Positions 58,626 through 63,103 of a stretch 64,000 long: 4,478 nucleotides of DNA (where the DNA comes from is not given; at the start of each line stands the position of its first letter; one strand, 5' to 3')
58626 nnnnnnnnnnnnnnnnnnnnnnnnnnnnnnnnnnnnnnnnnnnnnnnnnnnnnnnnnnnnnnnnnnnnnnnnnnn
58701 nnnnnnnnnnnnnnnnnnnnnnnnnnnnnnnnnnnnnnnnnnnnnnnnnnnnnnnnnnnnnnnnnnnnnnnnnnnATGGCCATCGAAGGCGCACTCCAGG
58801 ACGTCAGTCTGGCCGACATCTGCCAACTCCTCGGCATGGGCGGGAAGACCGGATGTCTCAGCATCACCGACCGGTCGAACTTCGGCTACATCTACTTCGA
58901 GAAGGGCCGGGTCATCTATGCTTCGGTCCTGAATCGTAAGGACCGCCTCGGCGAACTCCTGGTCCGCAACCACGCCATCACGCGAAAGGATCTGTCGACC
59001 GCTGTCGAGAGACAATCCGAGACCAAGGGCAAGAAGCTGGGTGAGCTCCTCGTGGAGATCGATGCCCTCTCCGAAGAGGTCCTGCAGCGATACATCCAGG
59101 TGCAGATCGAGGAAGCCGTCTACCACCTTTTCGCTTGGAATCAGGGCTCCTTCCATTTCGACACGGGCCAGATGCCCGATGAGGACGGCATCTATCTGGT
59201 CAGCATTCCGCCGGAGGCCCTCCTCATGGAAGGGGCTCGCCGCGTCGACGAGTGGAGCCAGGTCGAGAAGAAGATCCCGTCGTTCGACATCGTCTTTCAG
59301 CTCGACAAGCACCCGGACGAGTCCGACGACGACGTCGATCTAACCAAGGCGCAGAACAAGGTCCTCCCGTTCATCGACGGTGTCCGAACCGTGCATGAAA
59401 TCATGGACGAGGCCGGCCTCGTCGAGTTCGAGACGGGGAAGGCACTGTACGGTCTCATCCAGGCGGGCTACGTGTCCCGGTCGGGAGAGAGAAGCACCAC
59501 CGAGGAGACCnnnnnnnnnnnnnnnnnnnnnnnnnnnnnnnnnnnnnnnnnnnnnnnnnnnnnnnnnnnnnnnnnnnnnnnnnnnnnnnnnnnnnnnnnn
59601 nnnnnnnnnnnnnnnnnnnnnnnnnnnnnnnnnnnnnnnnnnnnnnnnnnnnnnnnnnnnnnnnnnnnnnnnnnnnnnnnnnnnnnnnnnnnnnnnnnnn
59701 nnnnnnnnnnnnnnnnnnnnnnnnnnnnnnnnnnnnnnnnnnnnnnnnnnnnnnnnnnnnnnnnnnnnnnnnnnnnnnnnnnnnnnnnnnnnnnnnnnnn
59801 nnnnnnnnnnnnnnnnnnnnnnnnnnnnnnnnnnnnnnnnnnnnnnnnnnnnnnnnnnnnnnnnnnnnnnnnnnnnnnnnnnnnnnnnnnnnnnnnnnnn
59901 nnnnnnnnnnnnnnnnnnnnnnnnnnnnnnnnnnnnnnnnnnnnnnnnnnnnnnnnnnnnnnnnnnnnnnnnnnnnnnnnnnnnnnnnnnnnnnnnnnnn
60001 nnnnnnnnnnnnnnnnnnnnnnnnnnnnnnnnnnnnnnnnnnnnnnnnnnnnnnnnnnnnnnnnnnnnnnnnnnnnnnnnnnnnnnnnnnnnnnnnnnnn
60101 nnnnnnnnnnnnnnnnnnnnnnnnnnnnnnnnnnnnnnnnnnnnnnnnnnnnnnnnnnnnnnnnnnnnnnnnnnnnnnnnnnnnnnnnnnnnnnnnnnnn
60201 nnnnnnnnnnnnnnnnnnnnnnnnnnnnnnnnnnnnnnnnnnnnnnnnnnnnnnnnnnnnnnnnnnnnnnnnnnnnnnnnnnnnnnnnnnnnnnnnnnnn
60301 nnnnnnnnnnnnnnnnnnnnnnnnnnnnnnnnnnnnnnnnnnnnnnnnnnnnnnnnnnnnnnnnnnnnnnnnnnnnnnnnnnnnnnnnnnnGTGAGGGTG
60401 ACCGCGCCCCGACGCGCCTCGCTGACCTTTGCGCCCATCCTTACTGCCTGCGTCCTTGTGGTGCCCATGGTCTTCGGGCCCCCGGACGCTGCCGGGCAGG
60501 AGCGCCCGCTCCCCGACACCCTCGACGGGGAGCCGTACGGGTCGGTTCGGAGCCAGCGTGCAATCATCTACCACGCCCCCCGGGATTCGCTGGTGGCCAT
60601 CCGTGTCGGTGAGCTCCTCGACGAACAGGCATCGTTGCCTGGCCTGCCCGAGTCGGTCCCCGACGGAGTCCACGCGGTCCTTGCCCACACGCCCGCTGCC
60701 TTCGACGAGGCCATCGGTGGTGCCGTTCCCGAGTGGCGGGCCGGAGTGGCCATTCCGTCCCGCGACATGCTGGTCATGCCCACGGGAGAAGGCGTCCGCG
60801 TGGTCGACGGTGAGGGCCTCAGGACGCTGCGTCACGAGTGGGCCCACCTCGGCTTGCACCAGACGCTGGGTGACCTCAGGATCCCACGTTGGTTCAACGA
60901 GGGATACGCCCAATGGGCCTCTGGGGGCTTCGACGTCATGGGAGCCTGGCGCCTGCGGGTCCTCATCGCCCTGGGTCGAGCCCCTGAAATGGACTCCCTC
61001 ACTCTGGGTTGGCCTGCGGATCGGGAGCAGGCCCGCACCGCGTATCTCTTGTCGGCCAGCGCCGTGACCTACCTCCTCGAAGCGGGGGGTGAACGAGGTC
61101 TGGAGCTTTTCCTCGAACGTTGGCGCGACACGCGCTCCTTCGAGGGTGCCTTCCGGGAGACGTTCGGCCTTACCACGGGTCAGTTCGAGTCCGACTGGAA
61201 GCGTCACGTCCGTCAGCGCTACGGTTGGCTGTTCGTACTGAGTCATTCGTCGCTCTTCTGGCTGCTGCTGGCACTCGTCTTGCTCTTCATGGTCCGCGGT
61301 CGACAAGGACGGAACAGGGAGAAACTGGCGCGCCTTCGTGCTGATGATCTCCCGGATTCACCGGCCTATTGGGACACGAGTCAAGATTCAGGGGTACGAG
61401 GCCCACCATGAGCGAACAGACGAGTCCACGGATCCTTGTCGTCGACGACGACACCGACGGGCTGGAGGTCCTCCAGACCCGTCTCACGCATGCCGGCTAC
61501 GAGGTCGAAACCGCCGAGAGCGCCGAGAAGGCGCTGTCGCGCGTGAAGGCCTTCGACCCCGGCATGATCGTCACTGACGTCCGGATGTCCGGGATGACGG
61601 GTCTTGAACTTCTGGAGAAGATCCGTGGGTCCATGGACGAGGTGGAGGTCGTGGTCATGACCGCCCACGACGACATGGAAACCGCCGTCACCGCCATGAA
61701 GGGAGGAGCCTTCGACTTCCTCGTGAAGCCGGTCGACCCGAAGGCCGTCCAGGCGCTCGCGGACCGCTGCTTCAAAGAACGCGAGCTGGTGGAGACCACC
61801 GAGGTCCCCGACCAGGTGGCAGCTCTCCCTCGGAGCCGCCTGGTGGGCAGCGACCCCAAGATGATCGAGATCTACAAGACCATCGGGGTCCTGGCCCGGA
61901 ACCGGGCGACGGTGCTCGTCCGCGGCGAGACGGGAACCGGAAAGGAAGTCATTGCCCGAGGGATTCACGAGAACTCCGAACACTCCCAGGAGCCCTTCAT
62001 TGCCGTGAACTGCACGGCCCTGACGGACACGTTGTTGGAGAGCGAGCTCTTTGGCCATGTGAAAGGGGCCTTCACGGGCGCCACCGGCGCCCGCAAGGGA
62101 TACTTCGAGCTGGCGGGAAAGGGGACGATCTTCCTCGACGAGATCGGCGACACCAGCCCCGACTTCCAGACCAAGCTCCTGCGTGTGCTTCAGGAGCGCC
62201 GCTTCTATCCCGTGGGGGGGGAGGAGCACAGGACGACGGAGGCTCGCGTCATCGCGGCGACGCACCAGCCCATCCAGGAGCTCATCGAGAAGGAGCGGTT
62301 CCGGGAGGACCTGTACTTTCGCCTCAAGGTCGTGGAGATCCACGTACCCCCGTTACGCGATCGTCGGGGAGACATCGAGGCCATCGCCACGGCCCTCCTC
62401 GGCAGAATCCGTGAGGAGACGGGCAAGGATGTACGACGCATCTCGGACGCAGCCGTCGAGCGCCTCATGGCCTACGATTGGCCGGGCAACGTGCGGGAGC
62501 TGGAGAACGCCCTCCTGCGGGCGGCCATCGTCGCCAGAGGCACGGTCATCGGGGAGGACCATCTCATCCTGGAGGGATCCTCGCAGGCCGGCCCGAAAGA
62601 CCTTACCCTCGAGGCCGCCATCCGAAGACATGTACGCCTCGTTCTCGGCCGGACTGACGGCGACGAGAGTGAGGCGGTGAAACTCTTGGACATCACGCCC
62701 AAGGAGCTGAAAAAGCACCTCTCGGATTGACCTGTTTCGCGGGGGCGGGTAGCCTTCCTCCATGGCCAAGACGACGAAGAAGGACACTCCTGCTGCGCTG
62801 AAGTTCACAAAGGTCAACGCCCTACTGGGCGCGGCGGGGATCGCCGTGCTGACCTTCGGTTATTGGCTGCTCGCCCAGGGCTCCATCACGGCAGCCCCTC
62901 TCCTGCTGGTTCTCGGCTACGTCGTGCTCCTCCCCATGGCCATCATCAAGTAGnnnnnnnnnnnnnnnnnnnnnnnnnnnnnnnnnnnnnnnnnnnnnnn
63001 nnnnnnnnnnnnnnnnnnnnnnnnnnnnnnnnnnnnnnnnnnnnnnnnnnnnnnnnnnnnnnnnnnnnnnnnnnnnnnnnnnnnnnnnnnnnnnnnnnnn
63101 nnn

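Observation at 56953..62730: Translationally coupled four-gene operon with no characterised counterpart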

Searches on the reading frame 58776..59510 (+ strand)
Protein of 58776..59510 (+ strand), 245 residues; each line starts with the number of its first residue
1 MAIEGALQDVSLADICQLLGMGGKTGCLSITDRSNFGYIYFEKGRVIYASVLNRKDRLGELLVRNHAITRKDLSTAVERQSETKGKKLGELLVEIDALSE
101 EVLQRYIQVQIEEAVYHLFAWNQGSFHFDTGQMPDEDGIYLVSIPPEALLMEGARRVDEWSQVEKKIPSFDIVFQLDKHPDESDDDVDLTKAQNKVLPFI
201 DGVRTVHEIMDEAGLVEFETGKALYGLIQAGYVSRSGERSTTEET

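Call 73: search_solved_structures(query=window:58776-59510:+, max_evalue=1, show_alignments=2)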
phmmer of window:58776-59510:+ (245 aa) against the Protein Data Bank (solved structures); distinct sequences matched with E-value up to 1: 13.
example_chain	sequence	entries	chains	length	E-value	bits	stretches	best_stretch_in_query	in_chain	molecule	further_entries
6f8l_G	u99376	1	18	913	5.8e-08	35.8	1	48-109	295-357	Type IV pilus assembly protein PilF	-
5tsg_B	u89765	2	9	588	2.9e-05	27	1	54-110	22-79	Type IV pilus biogenesis ATPase PilB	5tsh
6olj_C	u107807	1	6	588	3e-05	26.9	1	54-110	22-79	Type IV pilus biogenesis ATPase PilB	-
5zfr_A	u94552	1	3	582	0.00025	23.9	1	55-108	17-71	Type IV pilus biogenesis ATPase PilB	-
5htl_A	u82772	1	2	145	0.0044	19.9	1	55-116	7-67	MSHA biogenesis protein MshE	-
3jc8_Ba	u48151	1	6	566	0.063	16.1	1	56-110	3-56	Type IV-A pilus assembly ATPase PilB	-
8pfa_A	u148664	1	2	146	0.19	14.5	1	55-108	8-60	c-di-GMP binding domain of the ATPase enzyme PilF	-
9g1w_A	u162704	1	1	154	0.4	13.4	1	56-108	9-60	Type IV pilus assembly ATPase PilB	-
8pdk_A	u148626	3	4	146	0.42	13.4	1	55-108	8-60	c-di-GMP binding domain of the ATPase enzyme PilF | ATP-binding motif-containing protein pilF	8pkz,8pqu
9glg_A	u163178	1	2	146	0.5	13.1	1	55-107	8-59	ATP-binding motif-containing protein pilF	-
6ejf_J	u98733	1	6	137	0.59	12.9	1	57-108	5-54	Type IV pilus assembly protein PilF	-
8pe0_A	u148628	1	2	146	0.79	12.5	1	55-108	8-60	c-di-GMP binding domain of the ATPase enzyme PilF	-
9gl5_A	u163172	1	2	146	0.83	12.4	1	55-108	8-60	ATP-binding motif-containing protein pilF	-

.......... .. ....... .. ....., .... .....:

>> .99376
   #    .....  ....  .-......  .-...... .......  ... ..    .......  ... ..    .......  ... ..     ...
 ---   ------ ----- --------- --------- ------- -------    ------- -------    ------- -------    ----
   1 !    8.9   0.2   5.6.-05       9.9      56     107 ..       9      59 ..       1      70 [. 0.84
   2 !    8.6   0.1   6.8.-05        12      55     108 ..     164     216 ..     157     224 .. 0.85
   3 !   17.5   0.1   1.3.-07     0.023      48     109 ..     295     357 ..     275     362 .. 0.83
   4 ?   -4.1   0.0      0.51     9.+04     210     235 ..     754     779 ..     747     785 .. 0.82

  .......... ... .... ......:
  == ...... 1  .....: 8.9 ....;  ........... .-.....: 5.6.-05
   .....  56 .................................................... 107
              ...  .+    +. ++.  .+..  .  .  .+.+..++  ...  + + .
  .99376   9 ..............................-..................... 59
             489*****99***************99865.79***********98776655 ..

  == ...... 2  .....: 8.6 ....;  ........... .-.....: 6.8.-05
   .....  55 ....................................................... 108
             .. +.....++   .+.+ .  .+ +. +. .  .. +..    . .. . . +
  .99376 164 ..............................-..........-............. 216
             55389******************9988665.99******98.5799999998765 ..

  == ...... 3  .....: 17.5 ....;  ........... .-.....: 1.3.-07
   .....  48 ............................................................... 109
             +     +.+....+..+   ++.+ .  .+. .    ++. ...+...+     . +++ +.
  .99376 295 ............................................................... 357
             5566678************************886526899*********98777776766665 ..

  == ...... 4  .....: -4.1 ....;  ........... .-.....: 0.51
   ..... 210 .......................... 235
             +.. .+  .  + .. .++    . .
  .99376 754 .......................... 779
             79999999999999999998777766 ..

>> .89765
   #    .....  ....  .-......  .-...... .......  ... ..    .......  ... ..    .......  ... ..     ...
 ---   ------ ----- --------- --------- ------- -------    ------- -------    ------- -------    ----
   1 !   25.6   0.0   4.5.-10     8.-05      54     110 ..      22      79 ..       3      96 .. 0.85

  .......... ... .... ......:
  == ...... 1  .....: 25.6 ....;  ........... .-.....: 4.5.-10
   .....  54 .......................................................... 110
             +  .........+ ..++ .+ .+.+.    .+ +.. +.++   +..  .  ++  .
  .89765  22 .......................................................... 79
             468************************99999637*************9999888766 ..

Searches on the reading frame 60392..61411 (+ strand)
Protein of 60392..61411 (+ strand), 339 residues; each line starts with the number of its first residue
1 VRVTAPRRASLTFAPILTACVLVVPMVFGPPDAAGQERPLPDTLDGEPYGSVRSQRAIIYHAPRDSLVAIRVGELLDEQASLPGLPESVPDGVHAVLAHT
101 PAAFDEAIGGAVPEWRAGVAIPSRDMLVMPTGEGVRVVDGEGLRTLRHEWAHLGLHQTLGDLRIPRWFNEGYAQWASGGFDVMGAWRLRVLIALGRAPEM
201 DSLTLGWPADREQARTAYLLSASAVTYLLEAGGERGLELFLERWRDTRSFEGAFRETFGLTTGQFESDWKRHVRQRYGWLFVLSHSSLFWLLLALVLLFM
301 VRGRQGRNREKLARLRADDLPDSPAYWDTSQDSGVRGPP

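Call 8: search_protein_families(library=pfam, proteins=[window:60392-61411:+], max_evalue=0.01)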
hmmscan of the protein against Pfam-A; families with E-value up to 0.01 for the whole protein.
window:60392-61411:+ (339 aa): 1 family
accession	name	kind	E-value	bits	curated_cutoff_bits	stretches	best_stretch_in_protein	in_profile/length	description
PF13485.12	Peptidase_MA_2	-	6.7e-13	49.3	32.4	1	113-273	40-199/201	Peptidase MA superfamily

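Call 9: search_protein_families(library=ncbifam, proteins=[window:60392-61411:+], max_evalue=0.01)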
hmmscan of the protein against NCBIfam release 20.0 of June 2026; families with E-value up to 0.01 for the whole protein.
window:60392-61411:+ (339 aa): 1 family
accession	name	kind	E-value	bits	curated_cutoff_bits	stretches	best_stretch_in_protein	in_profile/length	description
NF033876.2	flagella_HExxH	equivalog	2.3e-07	30.6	205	1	144-272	131-262/384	flagellinolysin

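Call 72: search_protein_families(library=padloc, proteins=[window:60392-61411:+], max_evalue=0.001)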
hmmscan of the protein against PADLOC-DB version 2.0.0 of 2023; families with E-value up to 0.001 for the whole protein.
window:60392-61411:+ (339 aa): 0 families

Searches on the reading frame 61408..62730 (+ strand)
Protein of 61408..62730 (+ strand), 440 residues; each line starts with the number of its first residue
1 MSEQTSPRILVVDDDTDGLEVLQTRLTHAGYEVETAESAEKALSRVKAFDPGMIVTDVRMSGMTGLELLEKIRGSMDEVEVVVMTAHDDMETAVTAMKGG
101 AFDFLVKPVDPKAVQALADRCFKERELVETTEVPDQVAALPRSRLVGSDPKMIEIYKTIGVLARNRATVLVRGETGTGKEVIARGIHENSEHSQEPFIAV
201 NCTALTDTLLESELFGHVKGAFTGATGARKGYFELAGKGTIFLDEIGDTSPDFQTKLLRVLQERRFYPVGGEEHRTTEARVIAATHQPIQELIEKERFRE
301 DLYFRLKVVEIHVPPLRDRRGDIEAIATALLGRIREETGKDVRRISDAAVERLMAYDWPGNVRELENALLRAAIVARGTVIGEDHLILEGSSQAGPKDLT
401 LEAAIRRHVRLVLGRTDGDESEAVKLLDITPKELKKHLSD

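Call 8: search_protein_families(library=pfam, proteins=[window:61408-62730:+], max_evalue=0.01)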
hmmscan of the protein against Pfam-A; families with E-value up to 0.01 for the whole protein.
window:61408-62730:+ (440 aa): 10 families
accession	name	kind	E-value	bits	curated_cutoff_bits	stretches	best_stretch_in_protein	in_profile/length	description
PF00158.32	Sigma54_activat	-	3.9e-66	222.3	20.2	1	145-312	1-168/168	Sigma-54 interaction domain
PF00072.30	Response_reg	-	2.3e-29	102.2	30.2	1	9-116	1-108/111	Response regulator receiver domain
PF25601.1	AAA_lid_14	-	2.1e-22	79.2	27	1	317-392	1-76/87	AAA+ ATPase lid domain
PF14532.12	Sigma54_activ_2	-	3e-20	73.3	25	1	146-316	1-138/138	Sigma-54 interaction domain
PF07728.20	AAA_5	-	2.7e-08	34.4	22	1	169-288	2-124/139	AAA domain (dynein-related subfamily)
PF07724.20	AAA_2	-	2.8e-07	31.1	27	1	166-298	3-136/166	AAA domain (Cdc48 subfamily)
PF00004.35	AAA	-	0.00013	22.9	21.2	1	169-304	1-129/131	ATPase family associated with various cellular activities (AAA)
PF12775.13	AAA_7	-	0.0029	17.6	25.8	1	159-207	26-74/181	P-loop containing dynein motor region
PF07726.17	AAA_3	-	0.0035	17.7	27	1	169-290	2-114/131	ATPase family associated with various cellular activities (AAA)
PF20030.5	bpMoxR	-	0.0044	16.6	27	0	145-285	14-144/205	MoxR domain in the MoxR-vWA-beta-propeller ternary systems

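Call 9: search_protein_families(library=ncbifam, proteins=[window:61408-62730:+], max_evalue=0.01)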
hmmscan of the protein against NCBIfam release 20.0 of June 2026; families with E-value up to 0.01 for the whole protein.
window:61408-62730:+ (440 aa): 117 families (the best 25 are shown)
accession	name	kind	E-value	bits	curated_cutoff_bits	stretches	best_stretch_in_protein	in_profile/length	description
TIGR01818.1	ntrC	equivalog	1.3e-124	416.5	558.6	1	9-388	1-379/463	nitrogen regulation protein NR(I)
NF008469.0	PRK11361.1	equivalog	1.5e-114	383.2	714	1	6-386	4-386/461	acetoacetate metabolism transcriptional regulator AtoC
TIGR02915.1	PEP_resp_reg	equivalog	8.4e-107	357.8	502.6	1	9-431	1-432/445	PEP-CTERM-box response regulator transcription factor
NF007689.0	PRK10365.1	equivalog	1.4e-104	350.3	760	1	8-439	7-440/441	sigma-54-dependent response regulator transcription factor ZraR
NF041946.1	LuxO_transreg_Vib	equivalog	4.2e-103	345.6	800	1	19-386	9-376/463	quorum-sensing sigma-54 dependent transcriptional regulator LuxO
TIGR01817.1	nifA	equivalog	1e-101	341.4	528.85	1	118-392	171-444/534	nif-specific transcriptional activator NifA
NF008176.1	PRK10923.1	equivalog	2.7e-101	339.5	620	1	8-378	5-373/469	nitrogen regulation protein NR(I)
NF011695.0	PRK15115.1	equivalog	9.5e-98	327.8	763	1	3-396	3-390/445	two-component system response regulator GlrR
NF051870.1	NAssimRespRegNtrX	equivalog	6.6e-90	302.2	600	1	9-382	4-377/452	nitrogen assimilation response regulator NtrX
NF038308.1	RNA_repair_RtcR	equivalog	1.1e-89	301.8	650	1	88-387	121-433/530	RNA repair transcriptional activator RtcR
NF003451.0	PRK05022.1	equivalog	4.5e-88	296.2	476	1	135-391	182-437/512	nitric oxide reductase transcriptional regulator NorR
NF041552.1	TF_PrdR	equivalog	1.1e-84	284.9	795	1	141-430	265-565/577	sigma-54 dependent transcriptional regulator PrdR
NF049963.1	RespRegFlgRCampy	domain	1.7e-83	280.9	750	1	9-438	3-424/429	fla regulon two-component system response regulator FlgR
NF050807.1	TransRegFlbDCaul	equivalog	7e-83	279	750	1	27-395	21-370/454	sigma-54-dependent transcriptional regulator FlbD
TIGR02329.1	propionate_PrpR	equivalog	3.3e-74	250.4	499.2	1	138-376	207-450/526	propionate catabolism operon regulatory protein PrpR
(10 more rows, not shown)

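Call 72: search_protein_families(library=padloc, proteins=[window:61408-62730:+], max_evalue=0.001)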
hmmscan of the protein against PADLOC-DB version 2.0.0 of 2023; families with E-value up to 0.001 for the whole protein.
window:61408-62730:+ (440 aa): 5 families
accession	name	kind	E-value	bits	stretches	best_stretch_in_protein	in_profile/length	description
PDLC01995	RtcR_PspF2--CARF_AAA_HTH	-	3.8e-100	334.3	1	139-438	163-475/481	-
PDLC01993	RtcR--CARF_AAA_HTH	-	3.1e-53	179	1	161-385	199-431/523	-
PDLC01994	RtcR_PspF1--CARF_AAA_HTH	-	4e-53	179.1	1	151-387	166-397/468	-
PDLC00405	SduA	-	2.6e-09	35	1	1-102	1-114/323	DUF4263 domain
PDLC04055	PD-T4-6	-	8e-08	29.5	1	3-125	362-486/496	-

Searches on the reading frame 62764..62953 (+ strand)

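Call 61: search_protein_families(library=pfam, proteins=[window:62764-62953:+], max_evalue=0.01)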
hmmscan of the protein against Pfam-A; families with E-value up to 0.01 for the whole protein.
window:62764-62953:+ (63 aa): 0 families
